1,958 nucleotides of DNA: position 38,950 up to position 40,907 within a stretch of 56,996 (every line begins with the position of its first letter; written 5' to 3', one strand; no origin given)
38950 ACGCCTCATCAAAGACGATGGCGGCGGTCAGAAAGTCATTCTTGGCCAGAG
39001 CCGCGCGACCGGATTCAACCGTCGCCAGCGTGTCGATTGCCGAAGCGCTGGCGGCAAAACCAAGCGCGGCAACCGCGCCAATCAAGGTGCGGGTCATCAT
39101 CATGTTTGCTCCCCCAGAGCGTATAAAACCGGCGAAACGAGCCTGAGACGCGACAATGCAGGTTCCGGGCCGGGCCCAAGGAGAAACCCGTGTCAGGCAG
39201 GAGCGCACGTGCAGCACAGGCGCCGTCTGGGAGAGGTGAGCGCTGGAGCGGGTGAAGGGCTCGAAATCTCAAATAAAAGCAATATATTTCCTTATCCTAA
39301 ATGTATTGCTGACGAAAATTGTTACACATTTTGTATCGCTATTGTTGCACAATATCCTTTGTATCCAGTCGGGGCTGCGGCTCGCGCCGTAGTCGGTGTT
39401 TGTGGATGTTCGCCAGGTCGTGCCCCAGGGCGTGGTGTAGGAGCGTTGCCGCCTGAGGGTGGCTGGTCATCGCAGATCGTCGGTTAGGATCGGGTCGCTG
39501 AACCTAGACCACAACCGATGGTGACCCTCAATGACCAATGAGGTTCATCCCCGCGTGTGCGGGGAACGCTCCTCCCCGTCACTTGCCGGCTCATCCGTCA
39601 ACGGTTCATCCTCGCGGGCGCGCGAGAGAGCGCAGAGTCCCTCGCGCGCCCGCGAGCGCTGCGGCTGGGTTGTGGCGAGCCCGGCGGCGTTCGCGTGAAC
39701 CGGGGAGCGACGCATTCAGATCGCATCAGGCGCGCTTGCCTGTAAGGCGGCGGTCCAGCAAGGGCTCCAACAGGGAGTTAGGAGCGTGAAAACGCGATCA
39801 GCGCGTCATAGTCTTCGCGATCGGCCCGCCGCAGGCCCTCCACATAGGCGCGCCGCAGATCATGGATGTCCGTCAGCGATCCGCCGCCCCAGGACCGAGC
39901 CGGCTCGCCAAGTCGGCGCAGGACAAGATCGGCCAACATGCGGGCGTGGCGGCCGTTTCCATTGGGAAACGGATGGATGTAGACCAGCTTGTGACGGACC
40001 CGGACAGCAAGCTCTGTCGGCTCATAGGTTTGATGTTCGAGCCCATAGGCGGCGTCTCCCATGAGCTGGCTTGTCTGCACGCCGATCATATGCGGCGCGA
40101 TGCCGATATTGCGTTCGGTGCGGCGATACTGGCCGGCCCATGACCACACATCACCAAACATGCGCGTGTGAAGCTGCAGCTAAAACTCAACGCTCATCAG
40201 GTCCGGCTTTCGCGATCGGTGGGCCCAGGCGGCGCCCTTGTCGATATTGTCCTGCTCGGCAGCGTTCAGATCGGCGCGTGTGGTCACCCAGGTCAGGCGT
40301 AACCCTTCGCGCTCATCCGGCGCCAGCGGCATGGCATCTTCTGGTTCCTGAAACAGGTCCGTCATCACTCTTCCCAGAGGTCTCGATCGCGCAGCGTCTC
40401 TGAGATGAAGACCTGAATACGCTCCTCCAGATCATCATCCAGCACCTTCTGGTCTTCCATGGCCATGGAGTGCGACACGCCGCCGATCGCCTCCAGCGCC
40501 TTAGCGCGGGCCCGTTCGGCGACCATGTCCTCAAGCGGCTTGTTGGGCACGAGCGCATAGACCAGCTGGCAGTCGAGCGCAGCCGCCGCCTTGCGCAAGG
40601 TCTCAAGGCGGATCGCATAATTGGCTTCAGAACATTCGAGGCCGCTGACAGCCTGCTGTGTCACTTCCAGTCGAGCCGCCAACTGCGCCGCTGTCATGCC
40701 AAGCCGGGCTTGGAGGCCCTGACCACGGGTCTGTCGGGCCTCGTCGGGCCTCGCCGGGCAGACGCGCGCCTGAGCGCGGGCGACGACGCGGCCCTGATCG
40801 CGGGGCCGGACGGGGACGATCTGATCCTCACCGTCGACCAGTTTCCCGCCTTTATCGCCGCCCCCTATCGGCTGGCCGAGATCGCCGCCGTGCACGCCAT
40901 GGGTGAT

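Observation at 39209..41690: selD appears split: the SelD body has lost its catalytic N-terminal loop and about 1.5 kb of foreign DNA sits in its place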

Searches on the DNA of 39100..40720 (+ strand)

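Call 28: search_dna_similar(query=window:39250-40720:+, collection=plasmids, mode=distant, max_rows=15)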
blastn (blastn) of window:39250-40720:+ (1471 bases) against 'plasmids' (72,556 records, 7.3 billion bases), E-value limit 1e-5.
Records with a match: 143; places in all: 143; records where one place covers at least 80% of the query: 0.
Best place of each record, by identity: 80-90% 1; 60-80% 142.
By first word of the organism name: Agrobacterium 75; Rhizobium 38; Sinorhizobium 16; Bradyrhizobium 3; Neorhizobium 3; Ensifer 2; Polymorphobacter 2; Pararhizobium 1; Ancylobacter 1; Bosea 1; and 1 more.
By predicted mobility (MOB-suite, as given by PLSDB): conjugative 72; non-mobilizable 70; mobilizable 1.
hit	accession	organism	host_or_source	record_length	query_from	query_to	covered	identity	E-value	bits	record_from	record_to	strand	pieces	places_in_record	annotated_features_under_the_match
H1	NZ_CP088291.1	Bradyrhizobium septentrionale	Glycine max cv. AC Glengarry,Cell ...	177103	677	1382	48%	67.9%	7e-49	203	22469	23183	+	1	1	mobile mystery protein B | mobile mystery protein A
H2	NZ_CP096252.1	Bradyrhizobium barranii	Glycine max cv. AC Glengarry,Cell ...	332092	677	1382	48%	67.8%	3e-47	198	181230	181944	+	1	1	mobile mystery protein B | mobile mystery protein A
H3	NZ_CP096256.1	Bradyrhizobium barranii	Glycine max cv. AC Glengarry,Cell ...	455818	677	1382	48%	67.7%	4e-46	194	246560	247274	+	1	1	mobile mystery protein B | mobile mystery protein A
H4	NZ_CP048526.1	Agrobacterium tumefaciens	walnut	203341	677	1352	46%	66.2%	2e-29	139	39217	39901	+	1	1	mobile mystery protein B | mobile mystery protein A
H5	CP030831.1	Neorhizobium sp. NCHU2750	Rosa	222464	677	1366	47%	64.6%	6e-18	101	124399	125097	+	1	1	cell division protein Fic | DNA-binding protein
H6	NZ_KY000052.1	Agrobacterium radiobacter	-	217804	677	1366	47%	64.6%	6e-18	101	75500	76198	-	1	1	mobile mystery protein B | mobile mystery protein A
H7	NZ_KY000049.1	Rhizobium rhizogenes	-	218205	677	1366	47%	64.6%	6e-18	101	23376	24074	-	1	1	mobile mystery protein B | mobile mystery protein A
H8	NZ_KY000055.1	Agrobacterium rubi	-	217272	677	1366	47%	64.6%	6e-18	101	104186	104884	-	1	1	mobile mystery protein B | mobile mystery protein A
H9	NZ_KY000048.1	Rhizobium rhizogenes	-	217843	677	1366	47%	64.6%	6e-18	101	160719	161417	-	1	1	mobile mystery protein B | mobile mystery protein A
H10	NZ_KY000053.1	Agrobacterium tumefaciens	-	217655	677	1366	47%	64.6%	6e-18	101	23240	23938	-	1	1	mobile mystery protein B | mobile mystery protein A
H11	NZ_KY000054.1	Agrobacterium radiobacter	-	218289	677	1366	47%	64.6%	6e-18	101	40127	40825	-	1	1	mobile mystery protein B | mobile mystery protein A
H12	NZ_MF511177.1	Rhizobium rhizogenes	'Colt' cherry rootstock,Crown gall tumor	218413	677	1366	47%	64.6%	6e-18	101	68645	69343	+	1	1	mobile mystery protein B | mobile mystery protein A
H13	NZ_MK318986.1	Rhizobium rhizogenes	-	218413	677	1366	47%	64.6%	6e-18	101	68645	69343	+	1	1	mobile mystery protein B | mobile mystery protein A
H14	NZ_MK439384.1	Agrobacterium tumefaciens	Kerr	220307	677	1366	47%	64.6%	6e-18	101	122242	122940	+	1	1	mobile mystery protein B | mobile mystery protein A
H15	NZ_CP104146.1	Rhizobium sullae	Sulla coronaria,cell culture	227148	677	1340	45%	66.2%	1e-32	150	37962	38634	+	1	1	mobile mystery protein B | mobile mystery protein A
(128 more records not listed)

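Call 29: get_annotated_region(hit=H1, flank=2500)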
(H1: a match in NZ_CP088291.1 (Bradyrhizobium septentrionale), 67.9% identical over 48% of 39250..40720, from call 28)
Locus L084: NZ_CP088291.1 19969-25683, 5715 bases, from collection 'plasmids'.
description: Bradyrhizobium septentrionale strain 162S2 plasmid pBs162S2c, complete sequence
organism: Bradyrhizobium septentrionale (NCBI taxid 1404411)
taxonomy: Bacteria; Pseudomonadota; Alphaproteobacteria; Hyphomicrobiales; Nitrobacteraceae; Bradyrhizobium; Bradyrhizobium septentrionale
host: -; source: Glycine max cv. AC Glengarry,Cell culture,Root nodule from soybean plant inoculated with root zone soil from ...; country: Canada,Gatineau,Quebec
typing (MOB-suite, as given by PLSDB): conjugative; relaxase MOBQ; mating-pair formation MPF_T
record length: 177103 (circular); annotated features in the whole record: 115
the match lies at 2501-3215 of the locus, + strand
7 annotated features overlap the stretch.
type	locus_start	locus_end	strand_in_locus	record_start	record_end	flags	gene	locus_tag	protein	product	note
CDS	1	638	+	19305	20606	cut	-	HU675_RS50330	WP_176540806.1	SIR2 family protein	-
CDS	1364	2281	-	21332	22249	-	-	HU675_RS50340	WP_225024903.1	hypothetical protein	-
CDS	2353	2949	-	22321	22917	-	-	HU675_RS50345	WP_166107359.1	mobile mystery protein B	-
CDS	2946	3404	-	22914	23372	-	-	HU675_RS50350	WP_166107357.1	mobile mystery protein A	-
CDS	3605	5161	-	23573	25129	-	-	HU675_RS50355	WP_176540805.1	ISL3 family transposase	-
CDS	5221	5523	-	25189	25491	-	-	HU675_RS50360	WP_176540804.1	hypothetical protein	-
CDS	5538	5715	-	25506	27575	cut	-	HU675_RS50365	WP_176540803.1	recombinase family protein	GO:0006310 - DNA recombination [Evidence IEA]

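Call 65: search_rna_families(source=window, start=39100, end=39800, threshold=evalue, max_evalue=5, show_alignments=2)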
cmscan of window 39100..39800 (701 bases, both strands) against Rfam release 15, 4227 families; matches with E-value up to 5: 6.
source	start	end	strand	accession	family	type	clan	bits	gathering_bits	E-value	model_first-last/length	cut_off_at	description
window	39611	39656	-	RF03296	MIR8788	Gene; miRNA;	-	20.4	124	0.84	47-92/138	no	MIR8788 microRNA precursor family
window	39651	39695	+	RF03170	c-di-GMP-II-GCG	Cis-reg; riboswitch;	CL00127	19.6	47.9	1.1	1-85/85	no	c-di-GMP-II-GCG riboswitch aptamer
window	39612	39655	+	RF03296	MIR8788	Gene; miRNA;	-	18.1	124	2.9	1-138/138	no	MIR8788 microRNA precursor family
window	39125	39300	-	RF00457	IRES_mnt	Cis-reg; IRES;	-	15.6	100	0.14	1-203/203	no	Mnt IRES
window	39540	39595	+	RF00056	SNORA71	Gene; snRNA; snoRNA; HACA-box;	-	14.8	60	3.6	71-128/134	no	Small nucleolar RNA SNORA71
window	39671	39725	-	RF02884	BcKCsr7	Gene; sRNA;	-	14.4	59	2.8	32-85/157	no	Burkholderia sRNA 7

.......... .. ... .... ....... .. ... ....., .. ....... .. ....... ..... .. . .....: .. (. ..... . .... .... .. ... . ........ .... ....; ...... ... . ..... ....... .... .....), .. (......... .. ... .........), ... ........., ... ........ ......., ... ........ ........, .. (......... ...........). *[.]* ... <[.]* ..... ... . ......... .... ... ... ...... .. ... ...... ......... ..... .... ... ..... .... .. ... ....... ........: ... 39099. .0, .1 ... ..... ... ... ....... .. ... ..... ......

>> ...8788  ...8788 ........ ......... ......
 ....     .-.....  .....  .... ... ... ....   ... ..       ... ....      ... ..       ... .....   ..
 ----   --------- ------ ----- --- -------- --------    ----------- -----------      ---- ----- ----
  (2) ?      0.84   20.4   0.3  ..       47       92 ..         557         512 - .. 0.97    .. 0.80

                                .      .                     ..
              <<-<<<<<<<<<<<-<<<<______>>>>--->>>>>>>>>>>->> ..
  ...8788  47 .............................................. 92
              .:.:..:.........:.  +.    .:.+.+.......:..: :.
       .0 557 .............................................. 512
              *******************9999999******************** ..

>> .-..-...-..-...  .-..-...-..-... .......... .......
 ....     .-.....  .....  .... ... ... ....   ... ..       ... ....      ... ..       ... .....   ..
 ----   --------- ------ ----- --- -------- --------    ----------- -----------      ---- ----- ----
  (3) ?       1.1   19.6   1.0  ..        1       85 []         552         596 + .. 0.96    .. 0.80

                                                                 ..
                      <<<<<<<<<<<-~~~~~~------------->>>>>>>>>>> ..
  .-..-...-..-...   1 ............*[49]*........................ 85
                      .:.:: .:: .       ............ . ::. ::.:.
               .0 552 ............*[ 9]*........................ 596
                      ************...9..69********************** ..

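Call 88: get_annotated_region(hit=H4, flank=600)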
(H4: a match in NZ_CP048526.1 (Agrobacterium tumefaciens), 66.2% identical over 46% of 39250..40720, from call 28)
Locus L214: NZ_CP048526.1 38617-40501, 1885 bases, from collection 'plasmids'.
description: Agrobacterium tumefaciens strain Sta004 plasmid pTi, complete sequence
organism: Agrobacterium tumefaciens (NCBI taxid 358)
taxonomy: Bacteria; Pseudomonadota; Alphaproteobacteria; Hyphomicrobiales; Rhizobiaceae; Agrobacterium; Agrobacterium tumefaciens
host: -; source: walnut; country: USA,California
typing (MOB-suite, as given by PLSDB): conjugative; replicon rep_cluster_490; relaxase MOBQ; mating-pair formation MPF_T
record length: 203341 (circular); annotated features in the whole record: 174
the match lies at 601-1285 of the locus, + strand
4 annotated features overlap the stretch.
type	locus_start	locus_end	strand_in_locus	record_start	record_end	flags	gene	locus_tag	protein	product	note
CDS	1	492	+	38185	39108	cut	-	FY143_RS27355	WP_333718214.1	DUF3991 and toprim domain-containing protein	-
CDS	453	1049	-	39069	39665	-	-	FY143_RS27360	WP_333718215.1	mobile mystery protein B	-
CDS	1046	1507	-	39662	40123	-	-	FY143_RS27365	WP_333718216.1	mobile mystery protein A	-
CDS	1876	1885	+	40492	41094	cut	-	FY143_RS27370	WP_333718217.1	DUF1419 domain-containing protein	-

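Call 89: get_annotated_region(hit=H15, flank=600)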
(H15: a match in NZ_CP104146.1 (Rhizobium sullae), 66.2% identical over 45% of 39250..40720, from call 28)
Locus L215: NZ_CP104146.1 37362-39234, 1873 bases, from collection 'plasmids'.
description: Rhizobium sullae strain WSM1592 plasmid pWSM1592_3, complete sequence
organism: Rhizobium sullae (NCBI taxid 50338)
taxonomy: Bacteria; Pseudomonadota; Alphaproteobacteria; Hyphomicrobiales; Rhizobiaceae; Rhizobium; Rhizobium sullae
host: -; source: Sulla coronaria,cell culture; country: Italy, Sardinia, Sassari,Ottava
typing (MOB-suite, as given by PLSDB): conjugative; relaxase MOBQ; mating-pair formation MPF_T
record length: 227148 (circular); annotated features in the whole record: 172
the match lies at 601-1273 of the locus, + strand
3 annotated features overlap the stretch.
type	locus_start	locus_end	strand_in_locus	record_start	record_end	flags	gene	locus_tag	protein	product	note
CDS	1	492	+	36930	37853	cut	-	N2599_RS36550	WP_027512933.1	DUF3991 and toprim domain-containing protein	-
CDS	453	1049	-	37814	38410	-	-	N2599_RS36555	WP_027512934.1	mobile mystery protein B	-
CDS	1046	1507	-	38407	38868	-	-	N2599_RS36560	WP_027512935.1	mobile mystery protein A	-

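Call 90: get_annotated_region(hit=H5, flank=600)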
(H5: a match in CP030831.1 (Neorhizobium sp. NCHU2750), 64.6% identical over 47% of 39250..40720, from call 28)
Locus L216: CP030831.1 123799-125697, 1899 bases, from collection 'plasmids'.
description: Neorhizobium sp. NCHU2750 plasmid pTiNCHU2750, complete sequence
organism: Neorhizobium sp. NCHU2750 (NCBI taxid 1825976)
taxonomy: Bacteria; Pseudomonadota; Alphaproteobacteria; Hyphomicrobiales; Rhizobiaceae; Neorhizobium; Neorhizobium sp. NCHU2750
host: -; source: Rosa; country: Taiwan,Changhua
typing (MOB-suite, as given by PLSDB): conjugative; replicon rep_cluster_490; relaxase MOBP; mating-pair formation MPF_T
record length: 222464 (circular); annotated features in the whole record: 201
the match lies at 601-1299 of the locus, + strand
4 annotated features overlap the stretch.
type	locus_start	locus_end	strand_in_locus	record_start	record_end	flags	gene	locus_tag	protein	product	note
CDS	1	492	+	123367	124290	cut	-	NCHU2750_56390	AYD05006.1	hypothetical protein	-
CDS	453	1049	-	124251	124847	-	-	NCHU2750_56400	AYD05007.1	cell division protein Fic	-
CDS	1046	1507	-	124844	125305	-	-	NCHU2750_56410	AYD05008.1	DNA-binding protein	-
CDS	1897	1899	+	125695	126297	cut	-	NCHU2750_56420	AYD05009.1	hypothetical protein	-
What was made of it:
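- Closest known: Mobile mystery protein A/B pairs. Same: DNA identity is 65-68% (calls 28, 29, 88-90).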

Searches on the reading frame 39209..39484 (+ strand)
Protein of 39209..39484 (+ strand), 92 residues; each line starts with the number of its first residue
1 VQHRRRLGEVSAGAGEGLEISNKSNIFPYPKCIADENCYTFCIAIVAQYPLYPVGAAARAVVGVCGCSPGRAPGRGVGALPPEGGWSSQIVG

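Call 10: search_protein_families(library=ncbifam, proteins=[window:39209-39484:+], max_evalue=0.01)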
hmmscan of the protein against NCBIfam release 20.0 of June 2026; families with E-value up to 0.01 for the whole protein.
window:39209-39484:+ (92 aa): 0 families

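Call 11: search_protein_families(library=pfam, proteins=[window:39209-39484:+], max_evalue=0.01)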
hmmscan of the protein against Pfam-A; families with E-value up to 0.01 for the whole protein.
window:39209-39484:+ (92 aa): 0 families

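Call 69: search_protein_families(library=pfam, proteins=[window:39209-39484:+], max_evalue=10)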
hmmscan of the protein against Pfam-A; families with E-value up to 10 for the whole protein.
seq(92 aa): 1 family
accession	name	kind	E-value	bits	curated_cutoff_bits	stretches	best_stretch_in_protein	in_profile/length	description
PF12316.13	Dsh_C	-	0.14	13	22.3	1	52-89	156-192/199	Segment polarity protein dishevelled (Dsh) C terminal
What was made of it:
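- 39209..39271 (+): The alleged SelD N-terminus (GTG start, AGGAG 5 nt upstream). It lies in the 5' region of the divergent Sel1-repeat gene. I judge it not to belong to the SelD remnant. No family hit (calls 10, 11, 69).
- Checked: It has no Pfam or NCBIfam hit (calls 10, 11, 69).
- No Pfam or NCBIfam model detects it (calls 10, 11, 69).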

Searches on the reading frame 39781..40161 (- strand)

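Call 10: search_protein_families(library=ncbifam, proteins=[window:39781-40161:-], max_evalue=0.01)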
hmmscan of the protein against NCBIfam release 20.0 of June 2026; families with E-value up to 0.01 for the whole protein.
window:39781-40161:- (127 aa): 3 families
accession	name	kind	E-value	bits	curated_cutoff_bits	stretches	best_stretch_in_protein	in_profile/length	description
TIGR02613.1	mob_myst_B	hypoth_equivalog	1.1e-49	168.9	124.4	1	1-126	61-186/186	mobile mystery protein B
NF041381.1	XopAC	subfamily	1e-06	27.8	450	1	45-87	375-417/451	XopAC/AvrAC family type III secretion system effector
NF046029.1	ProtAdlyltaseNmFic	equivalog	0.004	16.9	230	1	2-84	40-118/177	protein adenylyltransferase Fic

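Call 11: search_protein_families(library=pfam, proteins=[window:39781-40161:-], max_evalue=0.01)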
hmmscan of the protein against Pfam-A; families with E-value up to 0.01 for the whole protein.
window:39781-40161:- (127 aa): 1 family
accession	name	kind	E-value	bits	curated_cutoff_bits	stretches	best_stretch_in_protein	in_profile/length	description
PF02661.23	Fic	-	6.4e-10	40.2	24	1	4-81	17-93/93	Fic/DOC family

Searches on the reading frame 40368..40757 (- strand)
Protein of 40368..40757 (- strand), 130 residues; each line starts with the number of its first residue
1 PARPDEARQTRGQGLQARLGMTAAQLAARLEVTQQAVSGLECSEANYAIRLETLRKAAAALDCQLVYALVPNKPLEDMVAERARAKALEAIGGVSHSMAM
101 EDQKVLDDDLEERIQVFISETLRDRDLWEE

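Call 10: search_protein_families(library=ncbifam, proteins=[window:40368-40697:-], max_evalue=0.01)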
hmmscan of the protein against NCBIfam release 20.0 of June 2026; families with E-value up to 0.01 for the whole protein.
window:40368-40697:- (110 aa): 1 family
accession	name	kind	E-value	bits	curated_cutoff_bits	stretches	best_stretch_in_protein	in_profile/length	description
TIGR02612.1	mob_myst_A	hypoth_equivalog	2.3e-33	115.2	122.6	1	1-110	39-150/150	mobile mystery protein A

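Call 11: search_protein_families(library=pfam, proteins=[window:40368-40697:-], max_evalue=0.01)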
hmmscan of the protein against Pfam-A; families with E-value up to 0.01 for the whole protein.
window:40368-40697:- (110 aa): 2 families
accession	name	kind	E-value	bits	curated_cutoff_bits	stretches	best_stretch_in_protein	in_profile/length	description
PF01381.28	HTH_3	-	5.2e-05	23.6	23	1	1-46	10-53/55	Helix-turn-helix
PF13443.12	HTH_26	-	0.0011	19.6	22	1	1-45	11-54/63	Cro/C1-type HTH DNA-binding domain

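Call 33: search_protein_families(library=ncbifam, proteins=[window:40368-40757:-], max_evalue=0.001)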
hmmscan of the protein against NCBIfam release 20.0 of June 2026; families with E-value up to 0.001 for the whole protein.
window:40368-40757:- (130 aa): 1 family
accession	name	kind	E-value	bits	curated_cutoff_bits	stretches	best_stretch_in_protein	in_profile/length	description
TIGR02612.1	mob_myst_A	hypoth_equivalog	1.5e-35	122.3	122.6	1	16-130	34-150/150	mobile mystery protein A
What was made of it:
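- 40368..40712 (-): Mobile mystery protein A (XRE-type HTH), lacking its first 34-38 codons. TIGR02612 profile positions 34-150 of 150, 122.3 bits (call 33).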
